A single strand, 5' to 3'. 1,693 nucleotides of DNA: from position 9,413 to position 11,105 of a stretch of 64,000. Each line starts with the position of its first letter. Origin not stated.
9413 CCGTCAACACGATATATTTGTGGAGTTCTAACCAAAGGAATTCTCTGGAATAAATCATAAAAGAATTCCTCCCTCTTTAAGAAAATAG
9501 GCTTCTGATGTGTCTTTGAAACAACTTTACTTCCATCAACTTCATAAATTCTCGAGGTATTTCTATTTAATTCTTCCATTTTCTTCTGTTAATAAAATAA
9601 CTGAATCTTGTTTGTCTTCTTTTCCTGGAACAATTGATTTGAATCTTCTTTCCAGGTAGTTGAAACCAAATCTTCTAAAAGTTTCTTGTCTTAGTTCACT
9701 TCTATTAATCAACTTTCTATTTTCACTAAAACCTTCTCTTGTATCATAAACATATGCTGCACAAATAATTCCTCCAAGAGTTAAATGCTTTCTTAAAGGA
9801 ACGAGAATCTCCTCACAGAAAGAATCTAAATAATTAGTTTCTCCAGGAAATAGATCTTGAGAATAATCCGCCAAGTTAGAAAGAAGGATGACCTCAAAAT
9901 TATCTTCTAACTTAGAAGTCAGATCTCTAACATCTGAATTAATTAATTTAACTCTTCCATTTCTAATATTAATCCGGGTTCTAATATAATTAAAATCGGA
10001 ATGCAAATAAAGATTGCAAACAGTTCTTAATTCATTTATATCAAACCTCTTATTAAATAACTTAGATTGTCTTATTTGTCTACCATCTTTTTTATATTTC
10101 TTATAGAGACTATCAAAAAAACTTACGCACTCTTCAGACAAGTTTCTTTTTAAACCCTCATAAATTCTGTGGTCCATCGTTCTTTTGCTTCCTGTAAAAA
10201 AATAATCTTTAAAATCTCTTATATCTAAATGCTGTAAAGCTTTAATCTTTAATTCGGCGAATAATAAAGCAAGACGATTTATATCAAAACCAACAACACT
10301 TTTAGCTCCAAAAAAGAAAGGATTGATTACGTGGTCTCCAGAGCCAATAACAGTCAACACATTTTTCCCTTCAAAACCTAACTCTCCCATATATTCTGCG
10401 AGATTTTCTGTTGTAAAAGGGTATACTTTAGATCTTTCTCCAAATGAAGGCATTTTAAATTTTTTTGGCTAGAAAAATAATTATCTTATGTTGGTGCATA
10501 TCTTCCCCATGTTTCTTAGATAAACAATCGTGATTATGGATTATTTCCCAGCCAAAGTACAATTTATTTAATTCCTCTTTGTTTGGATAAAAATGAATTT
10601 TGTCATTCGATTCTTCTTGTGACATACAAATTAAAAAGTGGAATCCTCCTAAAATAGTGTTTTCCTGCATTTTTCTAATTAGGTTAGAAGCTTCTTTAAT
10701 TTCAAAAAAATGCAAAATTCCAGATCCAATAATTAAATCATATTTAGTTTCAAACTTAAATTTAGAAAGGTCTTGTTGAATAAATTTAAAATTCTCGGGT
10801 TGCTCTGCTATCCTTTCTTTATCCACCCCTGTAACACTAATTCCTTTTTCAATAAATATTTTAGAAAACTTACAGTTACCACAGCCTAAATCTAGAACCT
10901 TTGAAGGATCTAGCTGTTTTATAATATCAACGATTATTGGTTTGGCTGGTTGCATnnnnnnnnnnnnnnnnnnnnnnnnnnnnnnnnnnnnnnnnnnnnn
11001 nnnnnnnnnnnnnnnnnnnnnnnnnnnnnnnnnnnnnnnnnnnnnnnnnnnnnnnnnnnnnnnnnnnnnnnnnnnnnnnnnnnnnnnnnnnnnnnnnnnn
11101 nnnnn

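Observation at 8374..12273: Candidate archaeal RiPP (ranthipeptide/sactipeptide-like) biosynthetic operon: Cys-rich precursor, rSAM/SPASM maturase and a tailoring-enzyme train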

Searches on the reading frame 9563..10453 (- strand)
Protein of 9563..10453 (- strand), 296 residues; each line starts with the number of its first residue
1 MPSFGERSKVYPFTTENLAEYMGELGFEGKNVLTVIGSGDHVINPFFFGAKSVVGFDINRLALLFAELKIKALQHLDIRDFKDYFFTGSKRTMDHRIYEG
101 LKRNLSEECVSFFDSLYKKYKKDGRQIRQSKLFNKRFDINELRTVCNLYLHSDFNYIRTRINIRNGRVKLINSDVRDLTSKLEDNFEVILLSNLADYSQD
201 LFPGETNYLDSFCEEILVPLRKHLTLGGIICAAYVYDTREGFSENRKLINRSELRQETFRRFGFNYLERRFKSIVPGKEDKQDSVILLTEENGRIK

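Call 3: search_protein_families(library=pfam, proteins=[window:9563-10453:-], max_evalue=0.01)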
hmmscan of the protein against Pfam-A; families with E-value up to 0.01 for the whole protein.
window:9563-10453:- (296 aa): 1 family
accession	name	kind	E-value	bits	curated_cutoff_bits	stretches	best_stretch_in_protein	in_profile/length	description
PF11899.13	DUF3419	-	4e-09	36.6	28.2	1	8-128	9-131/385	Protein of unknown function (DUF3419)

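Call 4: search_protein_families(library=ncbifam, proteins=[window:9563-10453:-], max_evalue=0.01)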
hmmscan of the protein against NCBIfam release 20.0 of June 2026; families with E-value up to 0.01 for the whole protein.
window:9563-10453:- (296 aa): 0 families

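Call 42: search_solved_structures(query=window:9563-10453:-, max_evalue=1)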
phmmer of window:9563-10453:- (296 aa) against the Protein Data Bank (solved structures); distinct sequences matched with E-value up to 1: 0.

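Call 53: find_homologous_proteins(query=window:9563-10453:-, max_evalue=0.00001)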
Query window:9563-10453:- (296 aa): 27 proteins with E <= 0.00001 among 964 candidates.
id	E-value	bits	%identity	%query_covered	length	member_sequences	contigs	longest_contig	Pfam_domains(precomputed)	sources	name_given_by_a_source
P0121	1.5e-193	660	100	100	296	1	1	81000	PF11899.14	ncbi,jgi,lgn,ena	ncbi:MAG: DUF3419 family protein [Candidatus Pacearchaeota archaeon]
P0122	5.1e-111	389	62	97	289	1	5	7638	PF13847.13,PF11899.14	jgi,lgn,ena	-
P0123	2.9e-97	344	52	98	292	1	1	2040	PF11899.14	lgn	-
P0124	9.3e-97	342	55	99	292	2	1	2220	PF11899.14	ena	-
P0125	9.4e-95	336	55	98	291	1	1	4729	PF11899.14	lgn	-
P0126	2.2e-93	331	53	99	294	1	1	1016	PF11899.14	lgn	-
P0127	1.5e-92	329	53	99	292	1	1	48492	PF11899.14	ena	-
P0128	5.3e-92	327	53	99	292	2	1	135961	PF11899.14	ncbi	-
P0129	1.0e-91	326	53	99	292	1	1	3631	PF11899.14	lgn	-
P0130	3.6e-91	324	53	99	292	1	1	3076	PF11899.14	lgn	-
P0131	9.1e-90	319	52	99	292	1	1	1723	PF11899.14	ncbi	-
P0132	1.2e-89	319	52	98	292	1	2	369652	PF11899.14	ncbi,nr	ncbi:MAG: BtaA family protein [archaeon]|nr:BtaA family protein [archaeon] MCR4323396.1 BtaA family 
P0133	1.9e-89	318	52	99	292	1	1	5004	PF11899.14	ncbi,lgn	-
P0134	9.8e-88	313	52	99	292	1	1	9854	PF11899.14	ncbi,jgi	-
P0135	2.6e-78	282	47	98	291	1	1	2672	PF11899.14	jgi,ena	-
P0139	1.1e-36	145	31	98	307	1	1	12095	PF11899.14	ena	-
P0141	2.1e-24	105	32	96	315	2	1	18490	PF11899.14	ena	-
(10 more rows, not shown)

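Call 54: find_encoding_contigs(protein=P0139, flank=5000, max_places=2)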
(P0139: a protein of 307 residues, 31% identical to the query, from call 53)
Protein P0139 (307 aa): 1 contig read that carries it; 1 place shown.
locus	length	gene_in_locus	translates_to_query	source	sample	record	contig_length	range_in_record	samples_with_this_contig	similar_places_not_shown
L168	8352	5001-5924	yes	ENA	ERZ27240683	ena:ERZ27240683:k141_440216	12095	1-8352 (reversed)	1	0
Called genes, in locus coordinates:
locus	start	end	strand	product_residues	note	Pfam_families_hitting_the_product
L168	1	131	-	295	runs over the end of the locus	-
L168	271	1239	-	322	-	PF12840:HTH_20 (faint), PF01037:AsnC_trans_reg (faint), PF13404:HTH_AsnC-type (weak), PF13412:HTH_24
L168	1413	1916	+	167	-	-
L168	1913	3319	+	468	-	PF02310:B12-binding (weak), PF04055:Radical_SAM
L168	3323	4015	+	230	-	PF01121:CoaE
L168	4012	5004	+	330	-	PF04055:Radical_SAM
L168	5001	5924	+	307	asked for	PF11899:DUF3419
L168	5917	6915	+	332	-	PF02655:ATP-grasp_3 (faint), PF08443:RimK (faint)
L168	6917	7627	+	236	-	PF13489:Methyltransf_23, PF05891:Methyltransf_PK (weak), PF13847:Methyltransf_31, PF08241:Methyltransf_11, PF08242:Methyltransf_12, PF13649:Methyltransf_25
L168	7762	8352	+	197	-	?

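Call 55: find_encoding_contigs(protein=P0141, flank=5000, max_places=2)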
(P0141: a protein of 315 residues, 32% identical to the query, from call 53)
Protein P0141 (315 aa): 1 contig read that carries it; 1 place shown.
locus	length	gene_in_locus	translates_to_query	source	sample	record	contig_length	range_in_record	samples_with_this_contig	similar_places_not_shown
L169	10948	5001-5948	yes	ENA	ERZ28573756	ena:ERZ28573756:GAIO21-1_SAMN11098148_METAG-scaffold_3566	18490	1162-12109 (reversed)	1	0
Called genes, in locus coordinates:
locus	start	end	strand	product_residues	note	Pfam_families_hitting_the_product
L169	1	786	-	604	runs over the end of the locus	PF07963:N_methyl (weak)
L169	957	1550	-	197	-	PF01596:Methyltransf_3, PF02390:Methyltransf_4 (faint), PF01135:PCMT (weak), PF13578:Methyltransf_24 (weak)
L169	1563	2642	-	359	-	PF02618:YceG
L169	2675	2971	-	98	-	PF06949:DUF1292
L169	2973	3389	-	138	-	PF03652:RuvX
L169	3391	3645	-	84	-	PF06135:IreB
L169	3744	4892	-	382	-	PF01694:Rhomboid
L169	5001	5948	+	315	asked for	PF11899:DUF3419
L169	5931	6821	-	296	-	PF01479:S4 (weak), PF00849:PseudoU_synth_2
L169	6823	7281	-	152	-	PF01252:Peptidase_A8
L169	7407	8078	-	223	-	-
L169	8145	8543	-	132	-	-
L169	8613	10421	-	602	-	PF00009:GTP_EFTU, PF01926:MMR_HSR1 (weak), PF03144:GTP_EFTU_D2, PF22042:EF-G_D2, PF14492:EFG_III (weak), PF00679:EFG_C, PF21018:BipA_C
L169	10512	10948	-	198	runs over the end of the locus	PF09335:VTT_dom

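Call 61: search_protein_families(library=ncbifam, proteins=[P0132, P0139, L168:4012-5004:+, L168:1413-1916:+, L168:5917-6915:+], max_evalue=0.001)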
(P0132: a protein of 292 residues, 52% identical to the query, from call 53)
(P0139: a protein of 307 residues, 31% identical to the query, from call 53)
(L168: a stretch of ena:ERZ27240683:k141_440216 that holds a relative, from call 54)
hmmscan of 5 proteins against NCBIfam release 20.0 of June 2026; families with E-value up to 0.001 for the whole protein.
P0132 (292 aa): 0 families

P0139 (307 aa): 0 families

L168:4012-5004:+ (330 aa): 79 families (the best 25 are shown)
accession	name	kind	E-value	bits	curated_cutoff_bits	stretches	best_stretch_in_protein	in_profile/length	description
TIGR04545.1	rSAM_ahbD_hemeb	equivalog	1.4e-32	113.5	500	1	30-275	2-268/339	heme b synthase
TIGR03962.1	mycofact_rSAM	equivalog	1.5e-29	103.3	265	1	31-306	15-289/339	mycofactocin radical SAM maturase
TIGR02109.1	PQQ_syn_pqqE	equivalog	1.7e-28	99.6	381.35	1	30-303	9-284/358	pyrroloquinoline quinone biosynthesis protein PqqE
TIGR04055.1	rSAM_NirJ2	equivalog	5e-28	98.6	500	1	30-276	2-256/326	putative heme d1 biosynthesis radical SAM protein NirJ2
TIGR04053.2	TIGR04053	equivalog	7.3e-28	97.8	395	1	30-216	10-200/366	TIGR04053 family radical SAM/SPASM domain-containing protein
TIGR02668.1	moaA_archaeal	equivalog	9.6e-28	97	325.25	1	32-230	14-215/303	GTP 3',8-cyclase MoaA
TIGR04051.1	rSAM_NirJ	equivalog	1.8e-27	96.3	515.45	1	30-223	4-197/354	heme d1 biosynthesis radical SAM protein NirJ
NF045574.1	sacti_mat_StsB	exception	4.4e-27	95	625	1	27-307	95-368/466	StsB family radical SAM/SPASM domain sactipeptide maturase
TIGR04347.1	pseudo_SAM_Halo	equivalog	2.6e-26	92.8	525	1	27-207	37-217/390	TIGR04347 family pseudo-SAM/SPASM protein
TIGR04403.1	rSAM_skfB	equivalog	7.1e-26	90.9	300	1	32-276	108-350/402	sporulation killing factor system radical SAM maturase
TIGR04317.1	W_rSAM_matur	equivalog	1.1e-25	90.5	380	1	27-319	3-310/349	tungsten cofactor oxidoreductase radical SAM maturase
TIGR02666.1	moaA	equivalog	1.9e-25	89.5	284.05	1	34-231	16-220/336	GTP 3',8-cyclase MoaA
TIGR04054.1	rSAM_NirJ1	equivalog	3.2e-25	88.6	650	1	29-228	37-234/387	putative heme d1 biosynthesis radical SAM protein NirJ1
TIGR04546.1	rSAM_ahbC_deAc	equivalog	1.4e-24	86.7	650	1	29-237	40-250/390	12,18-didecarboxysiroheme deacetylase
TIGR04251.1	SCM_rSAM_ScmF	equivalog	3.5e-24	85.9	400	1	29-209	5-189/353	SynChlorMet cassette radical SAM/SPASM protein ScmF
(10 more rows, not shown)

L168:1413-1916:+ (167 aa): 0 families

L168:5917-6915:+ (332 aa): 11 families
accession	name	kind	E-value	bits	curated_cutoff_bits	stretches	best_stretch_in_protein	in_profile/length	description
TIGR02068.2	cya_phycin_syn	equivalog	5.3e-66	223.2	850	1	58-328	207-473/862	cyanophycin synthetase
NF010623.0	PRK14016.1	subfamily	5.8e-66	223.2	877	1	58-329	208-475/871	cyanophycin synthetase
NF002688.0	PRK02471.1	equivalog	9.3e-54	183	425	1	8-328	432-754/756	bifunctional glutamate--cysteine ligase GshA/glutathione synthetase GshB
TIGR01435.1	glu_cys_lig_rel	equivalog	3.3e-36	124.8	656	1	21-326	426-719/719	bifunctional glutamate--cysteine ligase/glutathione synthetase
TIGR03103.1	trio_acet_GNAT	equivalog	3.8e-36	124.8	569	1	7-329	240-544/547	N-acetylglutaminylglutamine synthetase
TIGR00768.1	rimK_fam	subfamily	3.6e-15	56.1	143.4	2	59-170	82-193/276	RimK family alpha-L-glutamate ligase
TIGR02144.1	LysX_arch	equivalog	1.4e-09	37.5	275.6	1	3-153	25-174/281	lysine biosynthesis protein LysX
NF040720.1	MptN_Meth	equivalog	4.4e-08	32.5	350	0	238-303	214-271/291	tetrahydromethanopterin:alpha-L-glutamate ligase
NF002378.0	PRK01372.1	subfamily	1.6e-07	30.4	243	1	58-169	94-198/305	D-alanine--D-alanine ligase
NF038074.1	fam_STM4014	hypoth_equivalog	4.2e-05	23.1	175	0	257-299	288-325/349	STM4014 family protein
TIGR01205.1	D_ala_D_alaTIGR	subfamily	0.0002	20.5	245.65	0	57-166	99-208/318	D-alanine--D-alanine ligase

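Call 66: predict_structure(alignment_id=A3)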
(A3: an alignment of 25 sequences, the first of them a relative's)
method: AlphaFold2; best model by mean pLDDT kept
length: 296 residues; sequences in the alignment: 25
mean_pLDDT: 92.0   pTM: 0.91
mean pLDDT of the five models: 92.0, 91.4, 91.0, 90.6, 89.7
residues with pLDDT >= 90: 233; 70-90: 47; 50-70: 11; < 50: 5
segments of 3 or more residues with pLDDT < 50: 294-296
pLDDT, mean of each block of 10 residues (from residue 1): 76 92 94 95 98 97 97 98 93 97 98 98 96 90 95 98 97 94 97 88 89 96 94 88 67 92 95 90 93 51
secondary structure, 60 per line:
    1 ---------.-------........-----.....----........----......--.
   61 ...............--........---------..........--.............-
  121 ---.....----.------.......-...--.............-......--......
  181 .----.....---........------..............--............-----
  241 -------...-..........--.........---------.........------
elements in order: H18-25 E31-35 H40-47 E52-57 H60-75 H78-85 H95-104 H107-119 H124-128 H140-146 H153-165 E167-172 H175-181 E186-190 H194-201 H208-221 E224-235 H252-261 E264-272 E282-290

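Call 70: fold_search(model_id=the predicted structure, library=pdb)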
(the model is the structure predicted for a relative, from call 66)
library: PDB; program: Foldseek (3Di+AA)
matches with E <= 10: 1422; with E <= 0.001: 339
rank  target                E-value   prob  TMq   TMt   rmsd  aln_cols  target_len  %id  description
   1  5yjf_A                1.9e-07  1.00  0.46  0.52  11.0       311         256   11  Co-crystal structure of Human Nicotinamide N-methyltransferase (NNMT) with small molecule analog of Nicotinamide (released 2018-03-21)
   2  2iip_C                2.4e-07  1.00  0.46  0.52  10.2       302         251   10  Human Nicotinamide N-methyltransferase (released 2006-10-10)
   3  21ln_A                5.0e-07  1.00  0.47  0.53   6.7       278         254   11  Crystal structure of compound 2 bound to human Nicotinamide N-methyltransferase (released 2026-03-11)
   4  7nbm_D                6.3e-07  1.00  0.44  0.50  10.7       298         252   10  Co-crystal structure of Human Nicotinamide N-methyltransferase (NNMT) with the bisubstrate-like inhibitor (33) (released 2021-03-17)
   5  3rod_A                7.1e-07  1.00  0.46  0.51   8.2       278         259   11  Methyltransferase (released 2011-09-07)
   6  7nbj_D                8.0e-07  1.00  0.47  0.54   9.1       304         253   12  Co-crystal structure of Human Nicotinamide N-methyltransferase (NNMT) with the bisubstrate-like inhibitor (1) (released 2021-03-17)
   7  7bkg_D                9.5e-07  1.00  0.46  0.53  10.0       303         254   10  Co-crystal structure of Human Nicotinamide N-methyltransferase (NNMT) with the tricyclic inhibitor (2) (released 2021-03-17)
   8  2iip_D                1.1e-06  1.00  0.45  0.51  10.0       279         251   11  Human Nicotinamide N-methyltransferase (released 2006-10-10)
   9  6chh_D                1.1e-06  1.00  0.47  0.56   9.8       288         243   11  Structure of human NNMT in complex with bisubstrate inhibitor MS2756 (released 2018-06-13)
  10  3v97_A                1.3e-06  1.00  0.42  0.20   5.0       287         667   12  Crystal structure of bifunctional methyltransferase YcbY (RlmLK) from Escherichia coli, SAH binding (released 2012-02-29)
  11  2i62_D                1.3e-06  1.00  0.45  0.50   8.5       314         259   10  Mouse Nicotinamide N-methyltransferase (released 2006-09-12)
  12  2i62_B                1.3e-06  1.00  0.49  0.55   6.7       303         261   10  Mouse Nicotinamide N-methyltransferase (released 2006-09-12)
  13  2i62_C                1.3e-06  1.00  0.46  0.51   7.7       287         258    9  Mouse Nicotinamide N-methyltransferase (released 2006-09-12)
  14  9h4z_B                1.3e-06  1.00  0.47  0.54   9.5       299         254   10  NNMT-SAM IN COMPLEX WITH 3b (released 2025-05-21)
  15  7rkl_C                1.5e-06  1.00  0.47  0.53  10.0       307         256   11  Structure of Nicotinamide N-Methyltransferase (NNMT) in complex with II399 (P1 space group) (released 2022-07-20)
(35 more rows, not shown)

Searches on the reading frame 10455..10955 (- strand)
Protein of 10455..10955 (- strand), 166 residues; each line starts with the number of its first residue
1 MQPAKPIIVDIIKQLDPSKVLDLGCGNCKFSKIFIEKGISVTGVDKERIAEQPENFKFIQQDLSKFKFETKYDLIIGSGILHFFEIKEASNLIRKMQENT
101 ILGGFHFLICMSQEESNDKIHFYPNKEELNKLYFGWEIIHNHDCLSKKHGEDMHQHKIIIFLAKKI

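Call 3: search_protein_families(library=pfam, proteins=[window:10455-10955:-], max_evalue=0.01)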
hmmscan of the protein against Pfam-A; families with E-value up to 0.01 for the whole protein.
window:10455-10955:- (166 aa): 8 families
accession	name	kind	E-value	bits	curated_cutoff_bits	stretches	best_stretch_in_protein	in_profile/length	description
PF03848.20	TehB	-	5.4e-19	68.8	20.4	1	8-159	22-186/193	Tellurite resistance protein TehB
PF13649.12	Methyltransf_25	-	3.1e-09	37.8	27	1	20-98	1-91/97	Methyltransferase domain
PF13847.12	Methyltransf_31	-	4.2e-07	30.2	27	1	19-98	6-99/145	Methyltransferase domain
PF13489.12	Methyltransf_23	-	2.2e-06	28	27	1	14-85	20-95/164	Methyltransferase domain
PF08241.18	Methyltransf_11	-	2.7e-06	28.4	21.2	1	21-104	1-91/95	Methyltransferase domain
PF08242.18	Methyltransf_12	-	7.7e-06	27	30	1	21-97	1-89/98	Methyltransferase domain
PF07021.18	MetW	-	0.0012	19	21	1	9-48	8-46/193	Methionine biosynthesis protein MetW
PF01728.25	FtsJ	-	0.0025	18.2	24.1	1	18-74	23-86/181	FtsJ-like methyltransferase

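Call 4: search_protein_families(library=ncbifam, proteins=[window:10455-10955:-], max_evalue=0.01)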
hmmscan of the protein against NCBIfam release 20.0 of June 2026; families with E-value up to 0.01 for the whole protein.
window:10455-10955:- (166 aa): 16 families
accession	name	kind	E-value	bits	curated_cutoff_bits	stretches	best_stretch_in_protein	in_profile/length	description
NF008992.0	PRK12335.1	equivalog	1.8e-21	76.5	303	1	8-160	114-278/289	SAM-dependent methyltransferase TehB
NF008405.0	PRK11207.1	equivalog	1.5e-20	73.5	218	1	6-159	20-186/198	tellurite resistance methyltransferase TehB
TIGR00477.1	tehB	equivalog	1.9e-17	63.4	219.5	1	8-159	65-228/238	tellurite resistance methyltransferase TehB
TIGR02072.1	BioC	equivalog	2.7e-06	27.4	184.95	1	9-103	24-127/244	malonyl-ACP O-methyltransferase BioC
NF043040.1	corrin_prot_MT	hypoth_equivalog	2.6e-05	23.7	180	1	10-47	36-72/216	corrinoid protein-associated methyltransferase CpaM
NF041820.1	daptide_MTase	equivalog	4.2e-05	23.1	175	1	8-113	29-147/243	daptide-type RiPP biosynthesis methyltransferase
TIGR02021.1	BchM-ChlM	equivalog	0.00014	21.4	158.9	1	15-96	53-143/218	magnesium protoporphyrin IX methyltransferase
NF002463.0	PRK01683.1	equivalog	0.0005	19.7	297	1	3-101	19-125/258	trans-aconitate 2-methyltransferase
TIGR01983.1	UbiG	equivalog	0.0005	19.4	102.95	1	13-111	46-154/228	bifunctional 2-polyprenyl-6-hydroxyphenol methylase/3-demethylubiquinol 3-O-methyltransferase UbiG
NF045667.1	MTase_DVU1556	equivalog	0.00072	19.1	155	1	15-69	21-81/213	DVU_1556 family methyltransferase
NF010703.0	PRK14103.1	equivalog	0.0028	17.1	320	1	11-98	24-114/256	trans-aconitate 2-methyltransferase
TIGR04543.1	ketoArg_3Met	equivalog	0.0036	16.4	425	1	4-48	135-183/336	2-ketoarginine methyltransferase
NF005118.0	PRK06550.1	equivalog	0.0041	17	270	1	31-66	22-57/236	3-oxoacyl-ACP reductase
TIGR02081.1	metW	equivalog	0.0041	16.7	189.5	1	8-65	7-66/194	methionine biosynthesis protein MetW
NF050150.1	RiPP_MTase_ApyS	equivalog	0.0052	16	400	1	7-32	132-157/323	RiPP biosynthesis methyltransferase ApyS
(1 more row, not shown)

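Call 41: search_solved_structures(query=window:10455-10955:-, max_evalue=0.001)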
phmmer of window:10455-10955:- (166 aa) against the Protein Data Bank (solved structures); distinct sequences matched with E-value up to 0.001: 9.
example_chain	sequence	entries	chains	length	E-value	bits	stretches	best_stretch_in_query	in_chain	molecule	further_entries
4dq0_A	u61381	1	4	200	8.6e-15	58.3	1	8-160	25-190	Tellurite resistance protein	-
2xva_A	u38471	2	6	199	2.1e-14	57.1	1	8-160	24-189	TELLURITE RESISTANCE PROTEIN TEHB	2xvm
2i6g_A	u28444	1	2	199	1.7e-12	50.9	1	12-160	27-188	Putative methyltransferase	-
3m70_A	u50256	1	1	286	1.5e-11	47.8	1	8-159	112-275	Tellurite resistance protein tehB homolog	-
6mro_A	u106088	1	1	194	1.9e-07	34.4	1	3-118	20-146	methyl transferase from Methanosarcina acetivorans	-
8gdu_A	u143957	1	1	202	3e-07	33.8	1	3-118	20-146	Methyltransferase domain-containing protein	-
9rfr_A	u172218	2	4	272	1.6e-05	28.2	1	18-104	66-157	Ubiquinone biosynthesis O-methyltransferase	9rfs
3dtn_A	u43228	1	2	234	0.00026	24.3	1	18-95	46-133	Putative Methyltransferase MM_2633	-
1ve3_A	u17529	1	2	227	0.00032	23.9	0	5-95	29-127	hypothetical protein PH0226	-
